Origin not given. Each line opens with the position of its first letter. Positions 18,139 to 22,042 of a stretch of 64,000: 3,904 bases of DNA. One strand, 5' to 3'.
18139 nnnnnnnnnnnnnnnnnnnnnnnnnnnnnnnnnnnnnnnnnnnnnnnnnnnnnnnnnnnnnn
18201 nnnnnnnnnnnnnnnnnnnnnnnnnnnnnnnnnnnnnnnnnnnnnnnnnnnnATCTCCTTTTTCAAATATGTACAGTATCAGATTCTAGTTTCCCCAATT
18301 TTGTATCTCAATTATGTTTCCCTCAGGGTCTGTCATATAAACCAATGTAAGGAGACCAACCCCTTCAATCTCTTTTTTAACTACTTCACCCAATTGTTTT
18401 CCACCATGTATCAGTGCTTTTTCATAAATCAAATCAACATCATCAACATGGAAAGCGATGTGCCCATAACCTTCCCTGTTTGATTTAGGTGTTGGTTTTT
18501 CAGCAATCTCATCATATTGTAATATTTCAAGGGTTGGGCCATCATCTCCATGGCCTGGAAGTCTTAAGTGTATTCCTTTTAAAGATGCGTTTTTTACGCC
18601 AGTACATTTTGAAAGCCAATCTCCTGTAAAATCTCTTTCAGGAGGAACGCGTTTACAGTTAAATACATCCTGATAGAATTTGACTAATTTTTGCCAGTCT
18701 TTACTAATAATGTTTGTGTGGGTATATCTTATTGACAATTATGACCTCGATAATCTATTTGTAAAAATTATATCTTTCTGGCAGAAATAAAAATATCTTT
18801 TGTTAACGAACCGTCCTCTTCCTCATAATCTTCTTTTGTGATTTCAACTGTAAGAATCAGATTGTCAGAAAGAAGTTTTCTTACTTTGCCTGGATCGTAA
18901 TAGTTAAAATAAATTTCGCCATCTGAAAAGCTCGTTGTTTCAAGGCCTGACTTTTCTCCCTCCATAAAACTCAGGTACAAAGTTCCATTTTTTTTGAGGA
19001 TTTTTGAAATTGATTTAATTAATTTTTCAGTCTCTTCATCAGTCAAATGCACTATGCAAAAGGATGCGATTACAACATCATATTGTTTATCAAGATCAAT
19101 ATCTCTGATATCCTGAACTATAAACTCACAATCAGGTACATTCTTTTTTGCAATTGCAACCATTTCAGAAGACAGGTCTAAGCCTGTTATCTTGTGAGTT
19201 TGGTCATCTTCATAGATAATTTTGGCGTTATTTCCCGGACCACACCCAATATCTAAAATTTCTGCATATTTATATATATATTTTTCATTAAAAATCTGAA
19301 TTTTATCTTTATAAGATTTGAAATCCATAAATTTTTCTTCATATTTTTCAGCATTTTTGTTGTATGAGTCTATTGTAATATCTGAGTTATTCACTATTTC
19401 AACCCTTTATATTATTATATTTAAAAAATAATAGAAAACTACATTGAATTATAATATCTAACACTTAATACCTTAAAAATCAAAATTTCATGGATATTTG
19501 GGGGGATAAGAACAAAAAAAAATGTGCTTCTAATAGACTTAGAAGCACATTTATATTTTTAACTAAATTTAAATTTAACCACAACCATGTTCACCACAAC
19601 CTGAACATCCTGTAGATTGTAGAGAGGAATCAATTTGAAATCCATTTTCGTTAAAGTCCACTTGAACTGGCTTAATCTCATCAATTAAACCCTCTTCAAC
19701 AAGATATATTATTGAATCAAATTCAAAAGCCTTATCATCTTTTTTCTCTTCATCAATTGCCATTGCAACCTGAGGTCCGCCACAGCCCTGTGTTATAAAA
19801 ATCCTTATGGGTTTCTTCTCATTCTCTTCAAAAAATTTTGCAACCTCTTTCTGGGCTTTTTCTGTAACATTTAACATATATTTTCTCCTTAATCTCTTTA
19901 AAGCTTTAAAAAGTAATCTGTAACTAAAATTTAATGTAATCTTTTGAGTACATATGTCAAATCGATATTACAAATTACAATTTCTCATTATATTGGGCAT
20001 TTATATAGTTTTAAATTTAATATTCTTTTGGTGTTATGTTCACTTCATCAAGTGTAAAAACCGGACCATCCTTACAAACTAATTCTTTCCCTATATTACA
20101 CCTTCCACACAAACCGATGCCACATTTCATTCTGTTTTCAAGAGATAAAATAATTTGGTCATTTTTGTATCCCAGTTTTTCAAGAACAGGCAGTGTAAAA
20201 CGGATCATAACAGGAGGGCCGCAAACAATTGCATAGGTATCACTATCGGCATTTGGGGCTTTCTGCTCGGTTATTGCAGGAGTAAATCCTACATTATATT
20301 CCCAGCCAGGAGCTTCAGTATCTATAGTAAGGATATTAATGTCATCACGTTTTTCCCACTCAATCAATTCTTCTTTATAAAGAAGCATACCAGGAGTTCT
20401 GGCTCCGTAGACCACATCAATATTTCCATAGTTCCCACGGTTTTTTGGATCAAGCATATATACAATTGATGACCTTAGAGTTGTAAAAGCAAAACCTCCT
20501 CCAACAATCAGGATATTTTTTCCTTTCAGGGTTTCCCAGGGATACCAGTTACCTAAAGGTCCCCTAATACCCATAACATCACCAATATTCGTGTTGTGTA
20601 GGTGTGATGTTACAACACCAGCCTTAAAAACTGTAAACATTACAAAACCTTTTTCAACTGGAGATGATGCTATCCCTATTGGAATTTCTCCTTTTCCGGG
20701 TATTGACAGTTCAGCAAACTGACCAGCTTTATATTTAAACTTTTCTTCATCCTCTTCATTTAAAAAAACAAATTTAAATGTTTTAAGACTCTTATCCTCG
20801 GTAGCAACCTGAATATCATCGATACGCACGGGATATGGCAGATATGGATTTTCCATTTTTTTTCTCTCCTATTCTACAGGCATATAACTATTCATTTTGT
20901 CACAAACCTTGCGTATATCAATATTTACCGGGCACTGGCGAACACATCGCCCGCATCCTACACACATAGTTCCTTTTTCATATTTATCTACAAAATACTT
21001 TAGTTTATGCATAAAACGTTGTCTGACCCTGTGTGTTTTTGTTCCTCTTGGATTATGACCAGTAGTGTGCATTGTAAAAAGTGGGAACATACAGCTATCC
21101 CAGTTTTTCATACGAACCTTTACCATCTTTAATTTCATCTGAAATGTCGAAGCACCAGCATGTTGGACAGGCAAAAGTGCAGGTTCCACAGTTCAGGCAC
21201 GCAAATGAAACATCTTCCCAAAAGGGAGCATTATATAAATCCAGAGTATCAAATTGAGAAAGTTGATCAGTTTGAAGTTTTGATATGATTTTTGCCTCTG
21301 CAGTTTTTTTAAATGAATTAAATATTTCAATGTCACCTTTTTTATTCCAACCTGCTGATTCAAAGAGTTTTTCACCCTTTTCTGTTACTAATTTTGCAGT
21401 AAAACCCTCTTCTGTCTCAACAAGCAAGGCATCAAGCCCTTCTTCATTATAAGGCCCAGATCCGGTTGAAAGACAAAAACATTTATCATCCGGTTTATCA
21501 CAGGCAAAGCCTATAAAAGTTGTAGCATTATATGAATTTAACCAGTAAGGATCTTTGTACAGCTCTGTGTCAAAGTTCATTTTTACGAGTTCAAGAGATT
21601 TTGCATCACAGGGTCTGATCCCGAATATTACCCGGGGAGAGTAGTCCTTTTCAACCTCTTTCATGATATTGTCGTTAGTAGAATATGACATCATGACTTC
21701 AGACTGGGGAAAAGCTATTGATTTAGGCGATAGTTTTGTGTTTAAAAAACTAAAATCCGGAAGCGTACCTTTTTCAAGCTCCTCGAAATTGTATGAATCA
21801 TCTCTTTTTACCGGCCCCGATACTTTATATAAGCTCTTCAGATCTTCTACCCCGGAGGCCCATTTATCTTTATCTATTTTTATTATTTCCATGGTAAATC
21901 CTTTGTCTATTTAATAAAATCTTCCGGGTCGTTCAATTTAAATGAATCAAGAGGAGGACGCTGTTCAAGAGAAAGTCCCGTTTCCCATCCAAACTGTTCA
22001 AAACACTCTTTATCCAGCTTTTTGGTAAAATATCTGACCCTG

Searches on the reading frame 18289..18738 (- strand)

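Call 83: search_protein_families(library=pfam, proteins=[window:18289-18738:-], max_evalue=0.00001)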
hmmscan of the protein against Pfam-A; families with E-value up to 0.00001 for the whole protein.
window:18289-18738:- (150 aa): 3 families
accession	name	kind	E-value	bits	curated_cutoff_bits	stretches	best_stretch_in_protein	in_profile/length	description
PF00903.31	Glyoxalase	-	2.8e-10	41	20.6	1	6-145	3-121/121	Glyoxalase/Bleomycin resistance protein/Dioxygenase superfamily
PF13669.12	Glyoxalase_4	-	6.2e-07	30.1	27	1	7-122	2-100/109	Glyoxalase/Bleomycin resistance protein/Dioxygenase superfamily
PF18029.7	Glyoxalase_6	-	1.1e-06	29.7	23.6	1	13-142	7-102/106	Glyoxalase-like domain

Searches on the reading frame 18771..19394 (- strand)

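Call 83: search_protein_families(library=pfam, proteins=[window:18771-19394:-], max_evalue=0.00001)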
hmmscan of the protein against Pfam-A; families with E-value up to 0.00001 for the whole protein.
window:18771-19394:- (208 aa): 11 families
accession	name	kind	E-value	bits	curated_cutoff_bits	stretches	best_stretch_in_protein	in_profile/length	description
PF13649.12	Methyltransf_25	-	6.7e-22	78.4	27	1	46-137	1-97/97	Methyltransferase domain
PF08241.18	Methyltransf_11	-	2.8e-18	66.8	21.2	1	47-141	1-95/95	Methyltransferase domain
PF13847.12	Methyltransf_31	-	8e-16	58.5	27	1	44-145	5-113/145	Methyltransferase domain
PF08242.18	Methyltransf_12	-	8.3e-15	55.8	30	1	47-139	1-98/98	Methyltransferase domain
PF13489.12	Methyltransf_23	-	5.5e-14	52.7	27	1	40-142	20-117/164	Methyltransferase domain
PF01209.24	Ubie_methyltran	-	2.5e-07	30.7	20.1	1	37-141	42-151/233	ubiE/COQ5 methyltransferase family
PF03848.20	TehB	-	3.6e-07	30.3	20.4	1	34-147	22-139/193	Tellurite resistance protein TehB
PF05175.20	MTS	-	4e-07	30.3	23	1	43-141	32-138/170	Methyltransferase small domain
PF02353.26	CMAS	-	1.6e-06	28.1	27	1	42-145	62-168/273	Mycolic acid cyclopropane synthetase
PF05148.21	Methyltransf_8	-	6.3e-06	26.6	27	1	44-142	74-157/219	Hypothetical methyltransferase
PF01728.25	FtsJ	-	7.6e-06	26.4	24.1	0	36-145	13-141/181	FtsJ-like methyltransferase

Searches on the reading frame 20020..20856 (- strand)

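Call 83: search_protein_families(library=pfam, proteins=[window:20020-20856:-], max_evalue=0.00001)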
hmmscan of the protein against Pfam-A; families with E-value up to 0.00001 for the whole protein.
window:20020-20856:- (279 aa): 3 families
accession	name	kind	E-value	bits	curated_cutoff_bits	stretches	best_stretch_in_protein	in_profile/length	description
PF00175.26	NAD_binding_1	-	2.9e-12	47.6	22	1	118-221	2-107/109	Oxidoreductase NAD-binding domain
PF10418.14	DHODB_Fe-S_bind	-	2.1e-11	43.8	23.9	1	240-272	1-40/41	Iron-sulfur cluster binding domain of dihydroorotate dehydrogenase B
PF00970.30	FAD_binding_6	-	8.7e-08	32.9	21.1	1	22-105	10-99/99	Oxidoreductase FAD-binding domain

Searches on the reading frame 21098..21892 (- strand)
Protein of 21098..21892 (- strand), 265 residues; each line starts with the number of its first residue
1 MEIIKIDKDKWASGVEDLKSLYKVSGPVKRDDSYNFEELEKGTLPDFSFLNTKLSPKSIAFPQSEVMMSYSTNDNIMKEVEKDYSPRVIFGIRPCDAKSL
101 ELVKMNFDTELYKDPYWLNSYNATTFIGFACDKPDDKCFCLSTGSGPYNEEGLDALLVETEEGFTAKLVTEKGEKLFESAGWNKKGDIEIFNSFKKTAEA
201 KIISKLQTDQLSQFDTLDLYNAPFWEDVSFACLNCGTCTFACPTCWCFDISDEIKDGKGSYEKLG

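Call 83: search_protein_families(library=pfam, proteins=[window:21098-21892:-], max_evalue=0.00001)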
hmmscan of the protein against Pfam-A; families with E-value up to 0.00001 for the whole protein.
window:21098-21892:- (265 aa): 1 family
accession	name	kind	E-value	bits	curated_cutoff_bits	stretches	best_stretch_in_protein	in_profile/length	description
PF17179.9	Fer4_22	-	9.5e-08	33.2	27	1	232-257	2-27/95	4Fe-4S dicluster domain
